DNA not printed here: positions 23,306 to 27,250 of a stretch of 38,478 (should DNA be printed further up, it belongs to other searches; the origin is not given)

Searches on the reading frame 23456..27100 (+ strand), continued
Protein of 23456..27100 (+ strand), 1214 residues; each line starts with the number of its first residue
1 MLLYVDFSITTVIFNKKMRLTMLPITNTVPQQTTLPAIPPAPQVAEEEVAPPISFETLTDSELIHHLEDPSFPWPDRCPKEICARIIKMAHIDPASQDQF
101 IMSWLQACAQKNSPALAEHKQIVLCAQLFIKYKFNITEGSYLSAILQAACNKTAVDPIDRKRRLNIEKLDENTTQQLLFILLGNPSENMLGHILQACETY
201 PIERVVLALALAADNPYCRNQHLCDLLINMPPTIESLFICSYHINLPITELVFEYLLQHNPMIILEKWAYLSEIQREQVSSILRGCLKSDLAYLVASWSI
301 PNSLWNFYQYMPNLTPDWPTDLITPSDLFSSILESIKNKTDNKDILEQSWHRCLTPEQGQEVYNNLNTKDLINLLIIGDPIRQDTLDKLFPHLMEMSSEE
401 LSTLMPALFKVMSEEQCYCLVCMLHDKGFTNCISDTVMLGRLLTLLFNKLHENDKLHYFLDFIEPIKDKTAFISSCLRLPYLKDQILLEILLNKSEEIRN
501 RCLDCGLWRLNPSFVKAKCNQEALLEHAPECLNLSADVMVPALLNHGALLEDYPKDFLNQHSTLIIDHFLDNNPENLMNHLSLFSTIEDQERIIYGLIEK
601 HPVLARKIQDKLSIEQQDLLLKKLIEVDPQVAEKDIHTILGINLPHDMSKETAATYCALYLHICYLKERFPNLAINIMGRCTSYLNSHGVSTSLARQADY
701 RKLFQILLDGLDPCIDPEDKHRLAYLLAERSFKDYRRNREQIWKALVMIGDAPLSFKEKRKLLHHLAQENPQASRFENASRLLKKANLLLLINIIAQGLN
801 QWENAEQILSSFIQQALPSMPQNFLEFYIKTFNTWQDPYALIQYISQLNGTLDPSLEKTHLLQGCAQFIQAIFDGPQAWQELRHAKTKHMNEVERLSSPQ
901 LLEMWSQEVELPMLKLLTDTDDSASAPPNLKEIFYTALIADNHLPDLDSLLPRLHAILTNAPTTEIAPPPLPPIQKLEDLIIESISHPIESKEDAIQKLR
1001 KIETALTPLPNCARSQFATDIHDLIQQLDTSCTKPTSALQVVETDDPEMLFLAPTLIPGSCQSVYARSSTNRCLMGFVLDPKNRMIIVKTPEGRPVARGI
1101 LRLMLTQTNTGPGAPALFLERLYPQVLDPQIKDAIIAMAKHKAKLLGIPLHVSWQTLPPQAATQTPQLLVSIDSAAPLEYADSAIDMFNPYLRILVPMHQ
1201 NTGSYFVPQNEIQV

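Call 67: find_encoding_contigs(protein=P0016, flank=10000, max_places=3)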
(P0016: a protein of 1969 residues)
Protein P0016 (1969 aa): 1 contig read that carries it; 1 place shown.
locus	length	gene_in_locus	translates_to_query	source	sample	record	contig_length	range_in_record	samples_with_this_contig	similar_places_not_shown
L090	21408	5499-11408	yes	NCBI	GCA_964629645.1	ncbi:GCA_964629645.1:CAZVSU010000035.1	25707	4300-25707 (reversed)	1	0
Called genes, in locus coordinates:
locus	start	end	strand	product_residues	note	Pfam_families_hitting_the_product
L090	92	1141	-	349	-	PF04613:LpxD, PF25084:LbH_EIF2B (weak), PF25087:GMPPB_C (weak), PF00132:Hexapep, PF14602:Hexapep_2 (weak), PF25087:GMPPB_C (weak), PF00132:Hexapep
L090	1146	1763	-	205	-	PF03938:OmpH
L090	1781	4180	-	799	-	PF07244:POTRA, PF08479:POTRA_2 (faint), PF07244:POTRA, PF01103:Omp85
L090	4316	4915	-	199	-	PF21176:RecR_HhH, PF13662:Toprim_4, PF01751:Toprim, PF21175:RecR_C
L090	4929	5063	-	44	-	-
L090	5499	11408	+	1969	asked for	-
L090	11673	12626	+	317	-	PF08545:ACP_syn_III, PF08541:ACP_syn_III_C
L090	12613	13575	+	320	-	PF00698:Acyl_transf_1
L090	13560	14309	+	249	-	PF00106:adh_short, PF01370:Epimerase (weak), PF08659:KR, PF13561:adh_short_C2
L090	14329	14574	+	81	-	PF00550:PP-binding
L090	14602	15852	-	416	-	PF00817:IMS, PF11799:IMS_C, PF13438:DUF4113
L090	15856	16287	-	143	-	PF00717:Peptidase_S24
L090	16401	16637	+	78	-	PF17401:DUF5407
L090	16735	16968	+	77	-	PF17401:DUF5407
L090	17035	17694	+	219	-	PF00834:Ribul_P_3_epim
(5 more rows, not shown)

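Call 74: search_protein_families(library=padloc, proteins=[window:23456-27097:+], max_evalue=0.01)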
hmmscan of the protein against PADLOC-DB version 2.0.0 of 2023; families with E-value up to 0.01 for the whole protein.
window:23456-27097:+ (1214 aa): 1 family
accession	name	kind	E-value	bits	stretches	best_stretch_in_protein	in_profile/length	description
PDLC03926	OloB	-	0.0026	14.9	1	724-802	154-228/556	-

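Call 75: search_protein_families(library=phrogs, proteins=[window:23456-27097:+], max_evalue=0.01)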
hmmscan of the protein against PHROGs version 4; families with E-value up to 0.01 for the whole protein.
window:23456-27097:+ (1214 aa): 0 families

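Call 76: find_encoding_contigs(protein=P0101, flank=6000, max_places=3)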
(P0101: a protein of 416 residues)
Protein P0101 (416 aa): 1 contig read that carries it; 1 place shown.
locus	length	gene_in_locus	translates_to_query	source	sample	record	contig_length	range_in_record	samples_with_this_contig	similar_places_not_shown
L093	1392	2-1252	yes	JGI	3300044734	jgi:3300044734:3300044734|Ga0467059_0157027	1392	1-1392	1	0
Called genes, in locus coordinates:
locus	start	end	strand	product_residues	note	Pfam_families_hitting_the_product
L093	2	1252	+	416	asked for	?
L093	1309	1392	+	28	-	?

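Call 77: find_encoding_contigs(protein=P0066, flank=6000, max_places=3)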
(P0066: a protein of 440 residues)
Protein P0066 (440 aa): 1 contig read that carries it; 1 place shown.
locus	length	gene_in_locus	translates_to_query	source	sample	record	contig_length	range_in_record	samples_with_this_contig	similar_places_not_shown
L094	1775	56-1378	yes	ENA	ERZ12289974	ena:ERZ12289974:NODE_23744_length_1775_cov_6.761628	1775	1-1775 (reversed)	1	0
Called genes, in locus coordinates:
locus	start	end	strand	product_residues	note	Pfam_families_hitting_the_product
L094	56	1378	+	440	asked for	-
